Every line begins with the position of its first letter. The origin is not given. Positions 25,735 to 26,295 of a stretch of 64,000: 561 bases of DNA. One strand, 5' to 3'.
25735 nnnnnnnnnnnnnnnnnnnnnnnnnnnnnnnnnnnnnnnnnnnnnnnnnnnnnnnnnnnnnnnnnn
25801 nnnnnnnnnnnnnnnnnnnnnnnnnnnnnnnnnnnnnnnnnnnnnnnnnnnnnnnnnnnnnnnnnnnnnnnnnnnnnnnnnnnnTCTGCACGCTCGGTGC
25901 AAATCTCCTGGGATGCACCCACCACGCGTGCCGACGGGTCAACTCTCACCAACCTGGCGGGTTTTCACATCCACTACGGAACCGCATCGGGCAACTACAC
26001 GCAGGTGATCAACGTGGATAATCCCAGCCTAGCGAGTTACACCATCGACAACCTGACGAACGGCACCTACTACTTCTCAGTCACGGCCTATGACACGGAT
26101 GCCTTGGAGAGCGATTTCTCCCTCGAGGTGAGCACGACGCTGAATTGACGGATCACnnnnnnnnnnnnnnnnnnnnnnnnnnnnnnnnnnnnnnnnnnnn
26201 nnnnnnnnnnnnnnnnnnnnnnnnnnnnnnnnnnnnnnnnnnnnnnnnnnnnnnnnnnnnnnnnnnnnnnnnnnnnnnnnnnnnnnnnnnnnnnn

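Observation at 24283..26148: Six-repeat two-cysteine beta-sandwich lipoprotein with C-terminal FN3 domain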

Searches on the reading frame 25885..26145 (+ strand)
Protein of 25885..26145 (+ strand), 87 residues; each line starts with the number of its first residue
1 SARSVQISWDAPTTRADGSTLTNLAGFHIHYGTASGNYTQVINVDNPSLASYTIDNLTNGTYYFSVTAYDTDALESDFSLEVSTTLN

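Call 43: find_homologous_proteins(query=window:25885-26145:+, max_evalue=0.001)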
Query window:25885-26145:+ (87 aa): 66 proteins with E <= 0.001 among 70 candidates.
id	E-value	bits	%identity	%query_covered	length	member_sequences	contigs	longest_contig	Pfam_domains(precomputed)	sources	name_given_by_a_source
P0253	8.9e-38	146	80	98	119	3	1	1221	PF00041.28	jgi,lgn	-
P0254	3.3e-25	106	76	77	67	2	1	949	-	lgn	-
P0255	4.3e-25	105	60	100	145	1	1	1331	PF00041.28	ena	-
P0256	8.5e-25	104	59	95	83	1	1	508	PF00041.28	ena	-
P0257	9.9e-25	104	58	97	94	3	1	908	PF00041.28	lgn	-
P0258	1.4e-24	104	60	100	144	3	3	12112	PF00041.28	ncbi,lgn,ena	-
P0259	2.7e-24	103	58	97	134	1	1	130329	PF00041.28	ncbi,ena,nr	ncbi:MAG TPA: fibronectin type III domain-containing protein [Steroidobacteraceae bacterium]|nr:fibr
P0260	5.8e-24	102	61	100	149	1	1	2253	PF00041.28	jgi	jgi:Fibronectin type III domain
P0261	6.6e-24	101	60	97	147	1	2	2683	PF00041.28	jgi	jgi:hypothetical protein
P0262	6.7e-24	101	58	97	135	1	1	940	PF00041.28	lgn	-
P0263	1.3e-23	101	61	97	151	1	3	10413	PF00041.28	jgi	jgi:hypothetical protein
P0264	1.6e-23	100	59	100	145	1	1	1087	PF00041.28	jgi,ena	jgi:hypothetical protein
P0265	1.9e-23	100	58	97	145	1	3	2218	PF00041.28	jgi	jgi:hypothetical protein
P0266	2.4e-23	100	58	97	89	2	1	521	PF00041.28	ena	-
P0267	2.7e-23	100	57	100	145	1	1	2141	PF00041.28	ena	-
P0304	1.3e-20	91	52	100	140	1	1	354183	PF00041.28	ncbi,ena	-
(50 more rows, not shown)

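Call 45: find_encoding_contigs(protein=P0259, flank=8000, max_places=2)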
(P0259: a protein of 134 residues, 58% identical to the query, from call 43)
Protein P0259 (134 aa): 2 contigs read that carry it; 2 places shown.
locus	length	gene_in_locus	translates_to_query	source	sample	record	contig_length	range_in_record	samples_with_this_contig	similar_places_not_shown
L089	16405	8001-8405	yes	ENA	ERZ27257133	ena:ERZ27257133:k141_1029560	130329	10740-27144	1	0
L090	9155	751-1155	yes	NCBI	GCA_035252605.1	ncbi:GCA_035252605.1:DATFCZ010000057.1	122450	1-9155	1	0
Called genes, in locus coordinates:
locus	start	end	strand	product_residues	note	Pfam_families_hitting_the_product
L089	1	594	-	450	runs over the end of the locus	PF04932:Wzy_C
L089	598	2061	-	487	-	PF01943:Polysacc_synt, PF13440:Polysacc_synt_3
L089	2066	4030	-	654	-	PF13231:PMT_2 (weak)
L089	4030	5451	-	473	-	PF13727:CoA_binding_3, PF02397:Bac_transf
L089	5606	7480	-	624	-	PF13522:GATase_6, PF13537:GATase_7, PF00733:Asn_synthase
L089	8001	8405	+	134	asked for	PF00041:fn3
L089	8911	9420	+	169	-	-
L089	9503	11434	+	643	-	PF14321:DUF4382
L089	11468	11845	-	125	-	PF01381:HTH_3 (weak)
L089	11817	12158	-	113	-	PF09907:HigB_toxin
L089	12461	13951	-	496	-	PF02321:OEP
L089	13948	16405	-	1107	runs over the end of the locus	PF00873:ACR_tran, PF03176:MMPL, PF02355:SecD_SecF_C (faint), PF00873:ACR_tran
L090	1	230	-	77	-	PF13522:GATase_6 (weak)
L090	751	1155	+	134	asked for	PF00041:fn3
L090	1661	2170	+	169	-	-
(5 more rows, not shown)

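Call 46: find_encoding_contigs(protein=P0304, flank=8000, max_places=2)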
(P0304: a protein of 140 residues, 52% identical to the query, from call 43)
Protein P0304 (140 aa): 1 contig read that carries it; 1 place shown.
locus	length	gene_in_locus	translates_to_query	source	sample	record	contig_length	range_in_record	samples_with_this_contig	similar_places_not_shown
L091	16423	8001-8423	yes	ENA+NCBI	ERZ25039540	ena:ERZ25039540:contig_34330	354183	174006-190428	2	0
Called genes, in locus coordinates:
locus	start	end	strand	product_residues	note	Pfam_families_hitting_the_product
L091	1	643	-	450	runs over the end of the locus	PF04932:Wzy_C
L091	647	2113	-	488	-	PF01943:Polysacc_synt (weak), PF13440:Polysacc_synt_3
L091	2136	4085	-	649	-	-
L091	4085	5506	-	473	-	PF13727:CoA_binding_3, PF02397:Bac_transf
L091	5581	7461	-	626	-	PF13522:GATase_6, PF13537:GATase_7, PF00733:Asn_synthase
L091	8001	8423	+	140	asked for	PF00041:fn3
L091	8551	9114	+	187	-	PF00041:fn3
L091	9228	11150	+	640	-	-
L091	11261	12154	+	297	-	PF08843:AbiEii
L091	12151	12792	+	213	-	-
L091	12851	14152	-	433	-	PF13657:Couple_hipA, PF07804:HipA_C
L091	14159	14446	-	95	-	PF13560:HTH_31 (faint)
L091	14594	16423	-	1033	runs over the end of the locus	PF00873:ACR_tran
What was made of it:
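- Stand-alone FN3 lipoproteins sit beside Asn_synthase, Bac_transf, PMT_2, a flippase and Wzy_C (calls 45, 46).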
